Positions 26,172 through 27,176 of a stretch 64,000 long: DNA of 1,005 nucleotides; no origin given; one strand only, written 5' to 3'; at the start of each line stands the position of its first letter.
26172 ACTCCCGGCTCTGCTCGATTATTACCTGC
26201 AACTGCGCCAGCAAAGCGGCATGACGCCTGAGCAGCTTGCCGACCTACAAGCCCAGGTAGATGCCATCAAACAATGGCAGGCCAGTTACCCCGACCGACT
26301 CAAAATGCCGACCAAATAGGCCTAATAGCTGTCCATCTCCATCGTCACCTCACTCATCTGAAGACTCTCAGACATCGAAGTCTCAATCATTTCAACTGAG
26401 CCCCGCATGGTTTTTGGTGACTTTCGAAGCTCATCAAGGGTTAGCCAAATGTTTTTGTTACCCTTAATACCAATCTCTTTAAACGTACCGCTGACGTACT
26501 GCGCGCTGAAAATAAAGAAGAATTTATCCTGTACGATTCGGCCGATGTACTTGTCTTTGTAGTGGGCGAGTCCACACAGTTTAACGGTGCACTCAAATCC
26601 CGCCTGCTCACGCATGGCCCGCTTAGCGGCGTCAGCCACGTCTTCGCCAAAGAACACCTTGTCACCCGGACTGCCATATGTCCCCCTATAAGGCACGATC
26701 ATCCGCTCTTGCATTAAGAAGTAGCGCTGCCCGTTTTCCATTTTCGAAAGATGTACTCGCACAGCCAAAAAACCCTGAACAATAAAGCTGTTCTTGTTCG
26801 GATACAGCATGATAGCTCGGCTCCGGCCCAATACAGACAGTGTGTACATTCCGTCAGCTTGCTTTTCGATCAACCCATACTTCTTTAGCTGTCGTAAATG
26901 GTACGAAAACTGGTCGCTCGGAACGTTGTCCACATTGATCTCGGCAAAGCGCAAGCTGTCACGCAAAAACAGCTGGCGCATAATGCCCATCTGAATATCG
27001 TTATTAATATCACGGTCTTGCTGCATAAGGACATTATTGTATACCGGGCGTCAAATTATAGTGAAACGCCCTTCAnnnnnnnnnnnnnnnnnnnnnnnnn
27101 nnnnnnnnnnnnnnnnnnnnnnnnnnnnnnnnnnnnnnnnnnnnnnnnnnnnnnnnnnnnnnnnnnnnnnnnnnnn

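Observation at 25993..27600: Lower-GC islet with a wHTH-Nudix fusion (putative regulator) and a NUDIX hydrolase, each preceded by the same GTGAA-N6-TTCAC palindrome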

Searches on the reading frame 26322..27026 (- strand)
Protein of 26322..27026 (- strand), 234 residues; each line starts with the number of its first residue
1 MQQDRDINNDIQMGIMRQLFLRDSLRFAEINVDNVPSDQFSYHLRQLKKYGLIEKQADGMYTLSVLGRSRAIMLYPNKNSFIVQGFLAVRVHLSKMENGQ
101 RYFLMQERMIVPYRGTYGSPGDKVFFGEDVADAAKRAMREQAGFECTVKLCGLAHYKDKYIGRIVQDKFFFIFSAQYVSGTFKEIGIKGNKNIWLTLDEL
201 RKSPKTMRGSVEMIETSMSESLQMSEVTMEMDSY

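Call 4: search_protein_families(library=pfam, proteins=[window:26322-27026:-], max_evalue=0.1)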
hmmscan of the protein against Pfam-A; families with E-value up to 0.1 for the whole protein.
window:26322-27026:- (234 aa): 5 families
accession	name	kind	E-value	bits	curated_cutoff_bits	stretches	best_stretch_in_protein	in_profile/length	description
PF00293.34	NUDIX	-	3e-08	34.2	21.1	1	97-205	11-122/134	NUDIX domain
PF24038.1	DUF7347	-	0.00019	22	27.6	1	7-68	8-71/77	Domain of unknown function (DUF7347)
PF12840.13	HTH_20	-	0.0031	17.9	27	1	34-55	29-50/51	Helix-turn-helix domain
PF01022.26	HTH_5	-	0.022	15.1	22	0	41-55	33-47/47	Bacterial regulatory protein, arsR family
PF10711.15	DUF2513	-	0.046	14.5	29.6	1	27-57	26-55/100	Hypothetical protein (DUF2513)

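Call 7: find_encoding_contigs(protein=window:26322-27026:-, flank=8000, max_places=6)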
Protein window:26322-27026:- (234 aa): 1 contig read that carries it; 1 place shown.
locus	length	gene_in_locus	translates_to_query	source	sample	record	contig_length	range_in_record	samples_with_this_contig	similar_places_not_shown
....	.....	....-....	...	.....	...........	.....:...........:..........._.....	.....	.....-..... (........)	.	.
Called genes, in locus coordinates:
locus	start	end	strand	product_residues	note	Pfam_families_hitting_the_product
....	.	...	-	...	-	?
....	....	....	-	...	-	-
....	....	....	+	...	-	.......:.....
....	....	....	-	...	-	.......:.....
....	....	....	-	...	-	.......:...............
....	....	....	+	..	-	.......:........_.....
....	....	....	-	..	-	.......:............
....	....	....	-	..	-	-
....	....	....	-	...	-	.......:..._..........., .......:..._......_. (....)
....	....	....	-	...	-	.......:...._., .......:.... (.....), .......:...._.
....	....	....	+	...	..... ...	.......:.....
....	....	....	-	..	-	-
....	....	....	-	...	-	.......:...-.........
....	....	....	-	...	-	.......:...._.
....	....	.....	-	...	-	-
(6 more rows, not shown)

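Call 8: find_homologous_proteins(query=window:26322-27026:-)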
Query window:26322-27026:- (234 aa): 104 proteins with E <= 0.001 among 302 candidates.
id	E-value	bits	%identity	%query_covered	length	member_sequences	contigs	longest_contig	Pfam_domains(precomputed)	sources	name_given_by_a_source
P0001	1.2e-151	520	100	100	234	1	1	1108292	PF00293.35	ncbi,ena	-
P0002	4.2e-115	401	79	94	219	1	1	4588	PF00293.35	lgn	-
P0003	4.8e-114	397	79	94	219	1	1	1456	PF00293.35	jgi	jgi:ADP-ribose pyrophosphatase YjhB (NUDIX family)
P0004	6.4e-108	377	81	89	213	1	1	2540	PF00293.35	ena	-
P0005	7.5e-107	374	72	100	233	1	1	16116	PF00293.35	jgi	jgi:ADP-ribose pyrophosphatase YjhB (NUDIX family)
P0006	7.9e-84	298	60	97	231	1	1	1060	PF00293.35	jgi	jgi:ADP-ribose pyrophosphatase YjhB (NUDIX family)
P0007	4.9e-80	286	56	99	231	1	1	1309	PF00293.35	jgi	jgi:ADP-ribose pyrophosphatase YjhB (NUDIX family)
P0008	5.1e-80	286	57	99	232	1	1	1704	PF00293.35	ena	-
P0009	1.7e-79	284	58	97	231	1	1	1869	PF00293.35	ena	-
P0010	3.6e-79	283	58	97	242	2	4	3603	PF00293.35,PF24038.2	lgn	-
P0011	3.9e-79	283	55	98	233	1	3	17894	PF00293.35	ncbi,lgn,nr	ncbi:MAG TPA: NUDIX domain-containing protein [Candidatus Saccharimonadales bacterium]|nr:NUDIX doma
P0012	9.9e-79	282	56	99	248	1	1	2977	PF00293.35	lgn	-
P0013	3.9e-78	280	56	94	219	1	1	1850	PF00293.35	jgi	jgi:ADP-ribose pyrophosphatase YjhB (NUDIX family)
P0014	8.9e-78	279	57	93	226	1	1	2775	PF00293.35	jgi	jgi:ADP-ribose pyrophosphatase YjhB (NUDIX family)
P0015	9.1e-78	279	56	100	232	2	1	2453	PF00293.35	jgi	jgi:8-oxo-dGTP pyrophosphatase MutT (NUDIX family)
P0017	1.5e-77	278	58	99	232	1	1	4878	PF00293.35,PF24038.2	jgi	jgi:ADP-ribose pyrophosphatase YjhB (NUDIX family)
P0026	7.8e-73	262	55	99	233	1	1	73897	PF00293.35,PF24038.2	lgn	-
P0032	1.7e-69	252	51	97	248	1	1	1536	PF12840.14,PF00293.35,PF24038.2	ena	-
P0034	3.9e-69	250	53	97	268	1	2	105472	PF00293.35,PF24038.2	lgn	-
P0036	1.6e-68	248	52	97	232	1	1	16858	PF00293.35,PF24038.2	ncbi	-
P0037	3.0e-68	247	53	97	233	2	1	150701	PF00293.35,PF24038.2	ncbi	-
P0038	1.9e-67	245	50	96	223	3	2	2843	PF00293.35,PF24038.2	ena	-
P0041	1.0e-66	242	49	96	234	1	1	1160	PF00293.35,PF24038.2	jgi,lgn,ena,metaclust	metaclust:\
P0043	7.3e-66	240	50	97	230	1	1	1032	PF00293.35,PF24038.2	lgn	-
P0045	3.3e-65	238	49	97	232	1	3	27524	PF00293.35,PF24038.2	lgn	-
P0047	3.1e-64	234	49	97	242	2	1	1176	PF00293.35,PF24038.2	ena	-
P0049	7.0e-64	233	46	99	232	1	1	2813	PF00293.35,PF24038.2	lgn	-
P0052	8.5e-63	230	47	100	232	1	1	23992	PF00293.35,PF24038.2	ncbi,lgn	-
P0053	2.3e-62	228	50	97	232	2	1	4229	PF00293.35,PF24038.2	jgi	jgi:8-oxo-dGTP pyrophosphatase MutT (NUDIX family)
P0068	2.0e-60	222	48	97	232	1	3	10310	PF00293.35,PF24038.2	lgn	-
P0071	4.0e-60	221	51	91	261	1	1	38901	PF00293.35,PF24038.2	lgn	-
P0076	3.2e-58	215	48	97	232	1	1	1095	PF00293.35,PF24038.2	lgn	-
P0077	4.4e-58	214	47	100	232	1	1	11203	PF00293.35,PF24038.2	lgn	-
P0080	2.5e-57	212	49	97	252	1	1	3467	PF00293.35,PF24038.2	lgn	-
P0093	2.3e-55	205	46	97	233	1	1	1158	PF00293.35,PF24038.2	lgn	-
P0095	4.0e-54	201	44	97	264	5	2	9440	PF00293.35,PF24038.2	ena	-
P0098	1.4e-51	193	58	68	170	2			PF00293.35,PF24038.2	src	-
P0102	8.7e-41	158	40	97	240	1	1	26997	PF24038.2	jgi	jgi:hypothetical protein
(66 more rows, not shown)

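Call 11: find_related_loci(query=A1, collection=genome_contigs, flank=4000)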
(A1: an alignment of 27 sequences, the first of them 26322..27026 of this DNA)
Query A1 (234 aa) in genome_contigs; peptide patterns used: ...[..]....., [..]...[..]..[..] (x = any residue, [..] = any of these).
93 stretches matched a pattern; 13 encode a relative of the query (tblastn E <= 1e-3); 13 distinct loci.
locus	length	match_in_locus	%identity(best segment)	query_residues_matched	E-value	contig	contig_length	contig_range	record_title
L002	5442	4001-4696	55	5-234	8e-88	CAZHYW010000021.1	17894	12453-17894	MAG TPA_asm: uncultured Candidatus Saccharibacteria bacterium isolate SRP200132_co1_111 genome assembly, contig: NODE_54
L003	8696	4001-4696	51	1-234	4e-78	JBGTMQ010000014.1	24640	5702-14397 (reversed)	MAG: Candidatus Saccharimonadia bacterium isolate JTS-RE368 k141_11110712, whole genome shotgun sequence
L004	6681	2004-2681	52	9-234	2e-75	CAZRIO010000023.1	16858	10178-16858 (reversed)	MAG TPA_asm: uncultured Candidatus Saccharibacteria bacterium isolate SRP200132_co1_783 genome assembly, contig: NODE_59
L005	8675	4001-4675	51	9-234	4e-72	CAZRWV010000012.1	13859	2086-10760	MAG TPA_asm: uncultured Candidatus Saccharibacteria bacterium isolate SRP193066_co1_26 genome assembly, contig: NODE_408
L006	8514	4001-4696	47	1-234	2e-70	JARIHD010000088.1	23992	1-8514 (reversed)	MAG: Candidatus Saccharibacteria bacterium isolate CullarsAll.DT.09 k141_419994, whole genome shotgun sequence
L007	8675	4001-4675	47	9-234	2e-70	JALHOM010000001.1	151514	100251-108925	MAG: Candidatus Saccharibacteria bacterium isolate bin.149_sub c_000000000696, whole genome shotgun sequence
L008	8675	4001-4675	49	9-234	8e-69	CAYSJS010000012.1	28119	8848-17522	MAG TPA_asm: uncultured Candidatus Saccharibacteria bacterium isolate SRP135725_co1_201 genome assembly, contig: NODE_19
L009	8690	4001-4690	48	3-234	3e-71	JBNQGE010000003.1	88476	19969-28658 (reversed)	MAG: Candidatus Saccharibacteria bacterium isolate Bin_28 c_000000000022, whole genome shotgun sequence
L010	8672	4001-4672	48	9-234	1e-68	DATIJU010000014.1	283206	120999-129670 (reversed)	MAG TPA_asm: Bacillota bacterium isolate SMAG_U15699 k141_660939, whole genome shotgun sequence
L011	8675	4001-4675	49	9-234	4e-67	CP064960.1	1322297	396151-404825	MAG: bacterium isolate Aved_18-Q3-R54-62_BAT3C.16_uni chromosome, complete genome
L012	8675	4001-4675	48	9-234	3e-65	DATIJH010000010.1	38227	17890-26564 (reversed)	MAG TPA_asm: Candidatus Saccharimonadales bacterium isolate SMAG_U15686 k141_187616, whole genome shotgun sequence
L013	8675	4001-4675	45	9-234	8e-65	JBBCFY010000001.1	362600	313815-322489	MAG: Candidatus Saccharibacteria bacterium isolate bin.23 s10918.ctg010940l, whole genome shotgun sequence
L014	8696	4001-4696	46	1-234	5e-67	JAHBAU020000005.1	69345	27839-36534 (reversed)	MAG: Candidatus Saccharibacteria bacterium isolate AQU-11 c_000000029256, whole genome shotgun sequence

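Call 16: find_related_loci(query=A1, collection=metagenome_contigs, flank=3000)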
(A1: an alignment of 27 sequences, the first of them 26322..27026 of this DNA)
Query A1 (234 aa) in metagenome_contigs; peptide patterns used: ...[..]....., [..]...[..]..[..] (x = any residue, [..] = any of these).
126 stretches matched a pattern; 23 encode a relative of the query (tblastn E <= 1e-3); 23 distinct loci.
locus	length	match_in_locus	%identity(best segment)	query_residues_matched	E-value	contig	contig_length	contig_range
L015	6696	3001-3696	52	1-234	4e-82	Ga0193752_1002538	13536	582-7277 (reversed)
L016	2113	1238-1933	52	1-234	1e-84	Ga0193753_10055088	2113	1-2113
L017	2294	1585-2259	51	9-234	7e-81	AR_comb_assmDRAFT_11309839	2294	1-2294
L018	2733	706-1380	51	9-234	2e-78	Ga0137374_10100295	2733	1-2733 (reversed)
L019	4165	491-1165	51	9-234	2e-77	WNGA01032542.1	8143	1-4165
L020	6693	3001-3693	51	3-234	2e-77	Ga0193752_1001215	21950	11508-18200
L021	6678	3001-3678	50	9-234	1e-74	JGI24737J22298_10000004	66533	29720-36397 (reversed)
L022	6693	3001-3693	52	1-234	7e-74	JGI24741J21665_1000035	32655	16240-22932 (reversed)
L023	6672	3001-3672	51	9-234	2e-71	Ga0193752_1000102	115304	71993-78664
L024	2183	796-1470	50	9-234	4e-71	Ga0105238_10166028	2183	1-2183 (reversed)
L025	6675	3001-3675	50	9-234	8e-69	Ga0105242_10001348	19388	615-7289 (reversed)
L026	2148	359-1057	47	1-234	4e-69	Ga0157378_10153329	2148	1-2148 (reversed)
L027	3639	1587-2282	47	1-234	3e-67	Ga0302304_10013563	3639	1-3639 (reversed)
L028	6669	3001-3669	48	9-226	3e-64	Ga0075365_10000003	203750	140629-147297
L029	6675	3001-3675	46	9-234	1e-63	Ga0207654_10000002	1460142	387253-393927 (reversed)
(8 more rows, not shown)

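Call 20: find_encoding_contigs(protein=P0005, flank=5000, max_places=2)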
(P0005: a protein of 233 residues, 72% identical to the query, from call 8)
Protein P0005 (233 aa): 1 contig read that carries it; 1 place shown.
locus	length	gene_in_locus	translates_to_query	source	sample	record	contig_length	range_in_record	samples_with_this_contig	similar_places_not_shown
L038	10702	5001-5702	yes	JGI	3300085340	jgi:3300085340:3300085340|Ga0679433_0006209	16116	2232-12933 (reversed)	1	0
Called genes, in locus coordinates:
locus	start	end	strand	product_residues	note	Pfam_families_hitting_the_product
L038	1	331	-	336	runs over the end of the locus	PF00044:Gp_dh_N, PF02800:Gp_dh_C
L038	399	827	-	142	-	PF00293:NUDIX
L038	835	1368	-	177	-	PF00719:Pyrophosphatase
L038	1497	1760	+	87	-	PF04226:Transgly_assoc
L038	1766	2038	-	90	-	PF00462:Glutaredoxin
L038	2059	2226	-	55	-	-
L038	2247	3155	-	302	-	PF00483:NTP_transferase, PF12804:NTP_transf_3 (weak)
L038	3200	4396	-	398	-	PF13091:PLDc_2, PF00614:PLDc (faint), PF13091:PLDc_2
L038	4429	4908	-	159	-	PF00293:NUDIX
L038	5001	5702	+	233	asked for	PF00293:NUDIX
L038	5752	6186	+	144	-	PF00293:NUDIX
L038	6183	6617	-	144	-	PF00293:NUDIX, PF14815:NUDIX_4 (faint)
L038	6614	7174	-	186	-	-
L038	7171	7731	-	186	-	PF01625:PMSR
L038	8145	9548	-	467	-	PF00479:G6PD_N, PF02781:G6PD_C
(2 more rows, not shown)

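Call 21: find_encoding_contigs(protein=P0002, flank=5000, max_places=2)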
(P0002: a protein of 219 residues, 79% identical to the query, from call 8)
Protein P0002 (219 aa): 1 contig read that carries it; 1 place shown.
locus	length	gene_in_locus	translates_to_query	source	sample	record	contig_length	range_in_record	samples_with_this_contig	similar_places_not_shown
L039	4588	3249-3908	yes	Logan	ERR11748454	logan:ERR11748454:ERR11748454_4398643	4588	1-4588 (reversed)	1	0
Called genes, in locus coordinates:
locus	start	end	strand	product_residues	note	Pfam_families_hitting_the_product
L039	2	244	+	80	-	?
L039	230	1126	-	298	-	PF00483:NTP_transferase, PF12804:NTP_transf_3 (weak)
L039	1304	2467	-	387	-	PF13091:PLDc_2, PF00614:PLDc (faint), PF13091:PLDc_2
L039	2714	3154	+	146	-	PF00293:NUDIX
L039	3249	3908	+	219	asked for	PF00293:NUDIX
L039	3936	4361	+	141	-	PF00293:NUDIX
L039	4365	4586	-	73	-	?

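Call 23: predict_structure(alignment_id=A1)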
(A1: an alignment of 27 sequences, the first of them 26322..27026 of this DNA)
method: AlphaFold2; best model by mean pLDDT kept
length: 234 residues; sequences in the alignment: 27
mean_pLDDT: 89.7   pTM: 0.71
mean pLDDT of the five models: 89.7, 89.5, 87.9, 87.8, 86.9
residues with pLDDT >= 90: 154; 70-90: 64; 50-70: 12; < 50: 4
segments of 3 or more residues with pLDDT < 50: 1-4
pLDDT, mean of each block of 10 residues (from residue 1): 55 90 91 88 94 95 88 76 77 98 95 88 90 97 98 92 86 98 92 98 94 96 93 75
secondary structure, 60 per line:
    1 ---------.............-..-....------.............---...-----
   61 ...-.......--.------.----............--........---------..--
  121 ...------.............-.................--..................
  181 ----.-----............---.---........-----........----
elements in order: H10-22 H27-30 H37-49 E53-55 E61-63 H65-71 E86-97 E100-107 E121-123 H130-142 E144-160 E163-180 E191-196 H197-202 H210-217 E223-230

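Call 25: search_solved_structures(query=A1, max_evalue=1)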
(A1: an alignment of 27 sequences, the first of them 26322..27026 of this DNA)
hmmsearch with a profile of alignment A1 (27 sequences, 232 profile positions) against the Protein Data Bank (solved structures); distinct sequences matched with E-value up to 1: 34.
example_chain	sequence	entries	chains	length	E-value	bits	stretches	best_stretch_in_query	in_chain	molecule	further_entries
3fk9_A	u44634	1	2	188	1e-07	34.6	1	111-201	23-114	Mutator MutT protein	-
3exq_A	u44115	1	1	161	1.1e-06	31.2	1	97-204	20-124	NUDIX family hydrolase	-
2gt4_A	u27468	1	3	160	0.0034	19.7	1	96-208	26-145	GDP-mannose mannosyl hydrolase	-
1rya_A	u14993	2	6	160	0.0036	19.7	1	96-208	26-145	GDP-mannose mannosyl hydrolase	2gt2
5otn_A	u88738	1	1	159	0.0096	18.3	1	115-201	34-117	Nudix (Nucleoside diphosphate linked moiety X)-type motif 1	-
2i8t_A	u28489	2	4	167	0.0098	18.2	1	96-207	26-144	GDP-mannose mannosyl hydrolase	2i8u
5hzx_A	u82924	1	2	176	0.012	17.9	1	114-201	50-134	Nudix (Nucleoside diphosphate linked moiety X)-type motif 1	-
5wy6_E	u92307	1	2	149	0.037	16.4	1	102-151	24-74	Nudix hydrolase 1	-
2yyh_A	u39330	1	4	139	0.041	16.2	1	116-151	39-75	8-OXO-dGTPase domain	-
4v14_A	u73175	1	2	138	0.042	16.2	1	99-179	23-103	MUTATOR MUTT PROTEIN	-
1mut_A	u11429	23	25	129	0.047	16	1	96-144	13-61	NUCLEOSIDE TRIPHOSPHATE PYROPHOSPHOHYDROLASE | Mutator mutT protein | 7,8-dihydro-8-oxoguanine-triphosphatase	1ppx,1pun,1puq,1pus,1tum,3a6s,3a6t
1u2w_A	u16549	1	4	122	0.05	15.9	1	11-68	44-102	Cadmium efflux system accessory protein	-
3f72_A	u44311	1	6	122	0.052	15.9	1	11-67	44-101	Cadmium efflux system accessory protein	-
6fl4_A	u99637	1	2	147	0.063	15.6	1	102-151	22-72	Nudix hydrolase 1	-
5gp0_E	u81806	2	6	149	0.064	15.6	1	102-151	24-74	Nudix hydrolase 1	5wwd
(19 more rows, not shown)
